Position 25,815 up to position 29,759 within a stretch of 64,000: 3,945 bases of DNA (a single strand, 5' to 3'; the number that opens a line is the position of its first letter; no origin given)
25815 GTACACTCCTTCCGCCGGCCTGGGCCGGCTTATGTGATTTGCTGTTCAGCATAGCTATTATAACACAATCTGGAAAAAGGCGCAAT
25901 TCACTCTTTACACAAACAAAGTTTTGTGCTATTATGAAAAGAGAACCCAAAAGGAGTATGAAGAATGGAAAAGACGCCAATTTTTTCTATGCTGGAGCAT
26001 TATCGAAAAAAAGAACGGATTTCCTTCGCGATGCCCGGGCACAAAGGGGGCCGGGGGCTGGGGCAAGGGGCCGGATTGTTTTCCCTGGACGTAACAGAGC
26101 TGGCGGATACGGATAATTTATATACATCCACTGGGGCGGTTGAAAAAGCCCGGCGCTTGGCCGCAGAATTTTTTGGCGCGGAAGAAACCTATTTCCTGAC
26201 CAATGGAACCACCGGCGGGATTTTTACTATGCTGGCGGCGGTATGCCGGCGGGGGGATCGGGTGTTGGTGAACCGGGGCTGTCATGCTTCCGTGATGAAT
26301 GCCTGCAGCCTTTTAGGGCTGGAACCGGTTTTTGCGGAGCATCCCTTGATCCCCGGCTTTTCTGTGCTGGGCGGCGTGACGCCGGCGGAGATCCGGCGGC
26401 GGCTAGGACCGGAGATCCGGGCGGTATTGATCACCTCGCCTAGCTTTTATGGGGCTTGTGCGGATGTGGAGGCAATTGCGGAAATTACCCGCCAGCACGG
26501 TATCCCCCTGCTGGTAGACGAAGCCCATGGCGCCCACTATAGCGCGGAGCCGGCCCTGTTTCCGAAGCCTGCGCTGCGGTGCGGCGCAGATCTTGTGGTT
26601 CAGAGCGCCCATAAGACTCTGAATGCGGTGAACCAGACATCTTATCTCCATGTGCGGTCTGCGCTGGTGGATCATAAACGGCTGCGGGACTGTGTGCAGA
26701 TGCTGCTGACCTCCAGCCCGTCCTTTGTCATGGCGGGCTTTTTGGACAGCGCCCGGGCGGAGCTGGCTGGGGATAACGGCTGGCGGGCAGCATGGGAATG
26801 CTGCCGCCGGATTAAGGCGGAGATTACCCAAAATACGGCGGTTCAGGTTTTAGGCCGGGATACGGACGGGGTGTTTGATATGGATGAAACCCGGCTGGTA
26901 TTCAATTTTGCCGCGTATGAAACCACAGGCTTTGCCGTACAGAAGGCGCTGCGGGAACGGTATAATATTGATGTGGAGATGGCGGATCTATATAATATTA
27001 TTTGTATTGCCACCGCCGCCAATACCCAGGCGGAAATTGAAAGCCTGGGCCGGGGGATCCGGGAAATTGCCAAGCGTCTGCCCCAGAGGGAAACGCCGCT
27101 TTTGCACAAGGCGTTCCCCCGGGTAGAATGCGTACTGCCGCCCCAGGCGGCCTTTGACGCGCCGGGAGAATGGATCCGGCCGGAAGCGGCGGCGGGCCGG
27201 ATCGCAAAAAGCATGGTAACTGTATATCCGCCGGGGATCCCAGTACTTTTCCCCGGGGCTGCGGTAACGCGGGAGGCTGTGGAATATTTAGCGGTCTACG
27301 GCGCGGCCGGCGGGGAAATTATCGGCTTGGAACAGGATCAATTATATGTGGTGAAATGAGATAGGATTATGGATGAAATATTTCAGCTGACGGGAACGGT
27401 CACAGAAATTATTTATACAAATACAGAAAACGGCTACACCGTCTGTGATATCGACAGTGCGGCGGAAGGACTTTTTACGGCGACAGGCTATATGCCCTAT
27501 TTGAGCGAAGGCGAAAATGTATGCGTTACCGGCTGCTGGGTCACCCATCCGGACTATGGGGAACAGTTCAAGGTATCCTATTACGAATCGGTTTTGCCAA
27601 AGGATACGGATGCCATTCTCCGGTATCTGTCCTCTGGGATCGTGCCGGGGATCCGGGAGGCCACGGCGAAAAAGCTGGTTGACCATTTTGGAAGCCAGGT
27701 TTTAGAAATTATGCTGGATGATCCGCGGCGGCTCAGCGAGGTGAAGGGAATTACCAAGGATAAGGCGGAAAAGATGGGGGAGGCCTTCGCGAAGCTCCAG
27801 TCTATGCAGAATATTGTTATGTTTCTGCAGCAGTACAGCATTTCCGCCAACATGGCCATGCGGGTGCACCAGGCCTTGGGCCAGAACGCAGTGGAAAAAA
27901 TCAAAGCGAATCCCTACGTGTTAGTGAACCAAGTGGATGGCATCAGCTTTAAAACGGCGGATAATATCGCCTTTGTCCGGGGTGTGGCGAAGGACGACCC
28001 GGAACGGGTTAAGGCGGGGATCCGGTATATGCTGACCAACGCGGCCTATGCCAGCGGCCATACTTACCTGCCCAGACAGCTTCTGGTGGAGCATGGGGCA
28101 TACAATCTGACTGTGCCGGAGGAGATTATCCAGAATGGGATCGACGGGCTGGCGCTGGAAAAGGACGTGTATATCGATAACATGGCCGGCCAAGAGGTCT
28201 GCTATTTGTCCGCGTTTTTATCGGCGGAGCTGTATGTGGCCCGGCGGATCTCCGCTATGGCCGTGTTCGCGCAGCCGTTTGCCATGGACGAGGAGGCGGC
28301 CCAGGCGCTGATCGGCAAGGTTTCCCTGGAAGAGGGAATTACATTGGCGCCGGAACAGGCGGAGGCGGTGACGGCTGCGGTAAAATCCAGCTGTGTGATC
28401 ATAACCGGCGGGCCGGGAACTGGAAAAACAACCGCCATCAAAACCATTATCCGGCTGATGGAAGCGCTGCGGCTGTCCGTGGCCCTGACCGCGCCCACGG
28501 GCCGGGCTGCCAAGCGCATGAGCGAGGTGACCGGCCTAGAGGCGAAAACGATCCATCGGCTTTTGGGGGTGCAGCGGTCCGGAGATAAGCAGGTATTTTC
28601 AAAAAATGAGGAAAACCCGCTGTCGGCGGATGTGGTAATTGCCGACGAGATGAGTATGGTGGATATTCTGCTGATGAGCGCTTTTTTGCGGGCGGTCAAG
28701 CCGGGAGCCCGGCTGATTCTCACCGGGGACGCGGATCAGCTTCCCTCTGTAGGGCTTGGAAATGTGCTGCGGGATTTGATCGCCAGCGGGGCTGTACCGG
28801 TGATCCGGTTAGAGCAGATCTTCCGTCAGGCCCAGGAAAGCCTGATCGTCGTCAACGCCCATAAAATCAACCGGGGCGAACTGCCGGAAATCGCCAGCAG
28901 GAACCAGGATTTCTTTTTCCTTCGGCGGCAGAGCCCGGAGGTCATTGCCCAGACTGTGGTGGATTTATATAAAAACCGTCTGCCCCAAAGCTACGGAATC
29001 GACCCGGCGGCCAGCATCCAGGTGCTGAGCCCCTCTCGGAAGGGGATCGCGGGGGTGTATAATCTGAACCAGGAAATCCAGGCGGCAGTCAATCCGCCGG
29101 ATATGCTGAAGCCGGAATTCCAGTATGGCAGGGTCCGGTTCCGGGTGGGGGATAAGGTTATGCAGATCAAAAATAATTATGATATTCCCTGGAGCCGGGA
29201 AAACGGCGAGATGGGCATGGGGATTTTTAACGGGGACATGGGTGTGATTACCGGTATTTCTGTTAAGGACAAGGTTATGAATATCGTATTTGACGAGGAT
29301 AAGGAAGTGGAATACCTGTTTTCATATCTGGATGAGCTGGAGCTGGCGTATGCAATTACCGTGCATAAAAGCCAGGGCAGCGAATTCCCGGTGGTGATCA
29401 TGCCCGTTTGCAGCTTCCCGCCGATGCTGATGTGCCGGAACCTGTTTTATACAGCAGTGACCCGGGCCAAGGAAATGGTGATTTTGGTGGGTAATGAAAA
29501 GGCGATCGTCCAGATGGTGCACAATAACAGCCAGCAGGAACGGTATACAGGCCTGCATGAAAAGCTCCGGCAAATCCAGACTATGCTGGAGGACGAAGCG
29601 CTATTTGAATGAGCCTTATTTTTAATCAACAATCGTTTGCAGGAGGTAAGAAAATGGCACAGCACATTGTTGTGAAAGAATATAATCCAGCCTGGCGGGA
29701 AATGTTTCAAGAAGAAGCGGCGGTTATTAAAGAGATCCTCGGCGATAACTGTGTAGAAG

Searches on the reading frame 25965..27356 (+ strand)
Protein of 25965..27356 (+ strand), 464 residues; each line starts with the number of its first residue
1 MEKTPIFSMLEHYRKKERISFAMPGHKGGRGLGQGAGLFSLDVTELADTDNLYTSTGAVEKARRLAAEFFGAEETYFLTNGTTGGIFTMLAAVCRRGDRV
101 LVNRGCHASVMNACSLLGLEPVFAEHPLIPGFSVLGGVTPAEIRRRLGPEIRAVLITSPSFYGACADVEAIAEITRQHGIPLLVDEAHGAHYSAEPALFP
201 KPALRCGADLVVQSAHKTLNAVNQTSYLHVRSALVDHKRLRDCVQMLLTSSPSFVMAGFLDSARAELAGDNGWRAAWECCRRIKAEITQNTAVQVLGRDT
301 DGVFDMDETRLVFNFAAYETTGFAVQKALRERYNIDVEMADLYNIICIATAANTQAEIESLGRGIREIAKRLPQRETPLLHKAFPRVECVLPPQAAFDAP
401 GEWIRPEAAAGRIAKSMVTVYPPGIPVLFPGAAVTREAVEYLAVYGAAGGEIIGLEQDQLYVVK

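Call 30: search_protein_families(library=pfam, proteins=[window:25965-27356:+], max_evalue=0.001)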
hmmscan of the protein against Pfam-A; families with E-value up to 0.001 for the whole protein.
window:25965-27356:+ (464 aa): 8 families
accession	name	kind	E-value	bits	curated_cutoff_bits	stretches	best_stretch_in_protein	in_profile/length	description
PF01276.26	OKR_DC_1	-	7.5e-59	200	27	1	4-284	1-308/417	Orn/Lys/Arg decarboxylase, major domain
PF01041.23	DegT_DnrJ_EryC1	-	6.5e-13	49.1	19.8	1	43-192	11-154/360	DegT/DnrJ/EryC1/StrS aminotransferase family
PF00155.27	Aminotran_1_2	-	1.5e-12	47.8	19.7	1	48-240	33-243/361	Aminotransferase class I and II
PF00266.25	Aminotran_5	-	2.6e-09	37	21.5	1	56-231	42-214/371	Aminotransferase class-V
PF03711.20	OKR_DC_1_C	-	1.7e-08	35.3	24.2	1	401-457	63-122/132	Orn/Lys/Arg decarboxylase, C-terminal domain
PF01053.26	Cys_Met_Meta_PP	-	3.4e-08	32.9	27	1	67-220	62-201/381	Cys/Met metabolism PLP-dependent enzyme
PF05889.19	SepSecS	-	1.2e-07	31.3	21.1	1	96-219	100-225/389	O-phosphoseryl-tRNA(Sec) selenium transferase, SepSecS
PF01212.27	Beta_elim_lyase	-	4.4e-07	29.9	27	1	50-221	25-203/288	Beta-eliminating lyase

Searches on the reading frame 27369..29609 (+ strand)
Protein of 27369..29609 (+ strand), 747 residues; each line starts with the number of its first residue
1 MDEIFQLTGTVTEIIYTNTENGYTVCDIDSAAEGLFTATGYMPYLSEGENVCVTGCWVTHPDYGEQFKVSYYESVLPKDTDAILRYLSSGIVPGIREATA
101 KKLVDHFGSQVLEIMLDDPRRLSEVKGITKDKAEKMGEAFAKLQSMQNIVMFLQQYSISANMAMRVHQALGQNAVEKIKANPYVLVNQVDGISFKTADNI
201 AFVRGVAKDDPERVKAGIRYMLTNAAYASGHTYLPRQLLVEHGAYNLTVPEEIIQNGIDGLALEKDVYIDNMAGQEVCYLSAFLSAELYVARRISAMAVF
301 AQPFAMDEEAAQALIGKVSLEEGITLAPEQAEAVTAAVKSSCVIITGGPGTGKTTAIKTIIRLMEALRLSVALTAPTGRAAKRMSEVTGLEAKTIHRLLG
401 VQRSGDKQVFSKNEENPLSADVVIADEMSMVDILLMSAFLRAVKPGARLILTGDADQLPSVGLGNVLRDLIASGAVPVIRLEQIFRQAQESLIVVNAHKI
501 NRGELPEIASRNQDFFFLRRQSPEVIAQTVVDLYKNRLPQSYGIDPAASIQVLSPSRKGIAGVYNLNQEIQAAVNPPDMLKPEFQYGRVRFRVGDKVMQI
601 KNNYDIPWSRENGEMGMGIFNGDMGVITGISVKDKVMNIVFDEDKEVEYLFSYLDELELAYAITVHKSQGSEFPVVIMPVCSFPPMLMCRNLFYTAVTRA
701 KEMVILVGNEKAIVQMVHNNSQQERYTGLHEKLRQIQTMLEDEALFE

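Call 30: search_protein_families(library=pfam, proteins=[window:27369-29609:+], max_evalue=0.001)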
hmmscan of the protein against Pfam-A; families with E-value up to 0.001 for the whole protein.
window:27369-29609:+ (747 aa): 13 families
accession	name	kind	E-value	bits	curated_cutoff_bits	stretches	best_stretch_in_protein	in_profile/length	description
PF13245.12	AAA_19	-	2.4e-43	148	25.1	1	330-462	1-133/134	AAA domain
PF13604.12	AAA_30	-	1.6e-42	145.8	27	1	326-508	2-176/191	AAA domain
PF14490.11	HHH_RecD2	-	1.8e-35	121.1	27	1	144-233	3-92/92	ATP-dependent RecD2 DNA helicase HHH domain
PF23139.1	OB_YrrC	-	2.3e-24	85.6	27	1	6-77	3-76/76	ATP-dependent DNA helicase YrrC, OB-fold domain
PF18335.7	SH3_13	-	6.8e-21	74.3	41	1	566-641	1-65/65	ATP-dependent RecD-like DNA helicase SH3 domain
PF13538.12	UvrD_C_2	-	7.2e-18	64.6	27.4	1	659-707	1-52/52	UvrD-like helicase C-terminal domain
PF01443.25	Viral_helicase1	-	1.1e-10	42.1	21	2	655-706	177-226/228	Viral superfamily 1 RNA helicase core domain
PF14520.12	HHH_5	-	2e-09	38.2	27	1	92-136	7-51/57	Helix-hairpin-helix domain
PF13086.12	AAA_11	-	4.9e-08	33.5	27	1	328-364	4-41/257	AAA domain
PF13361.12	UvrD_C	-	8e-05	22.6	25.6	1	663-707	290-346/350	UvrD-like helicase C-terminal domain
PF05127.21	NAT10_TcmA_helicase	-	0.00056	20.3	22.7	0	344-442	1-112/176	RNA cytidine acetyltransferase NAT10/TcmA, helicase domain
PF20720.3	nSTAND3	-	0.0006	20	27.2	0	332-362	9-39/155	Novel STAND NTPase 3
PF05970.20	PIF1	-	0.00098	19.2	25.9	0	336-462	12-156/223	PIF1-like helicase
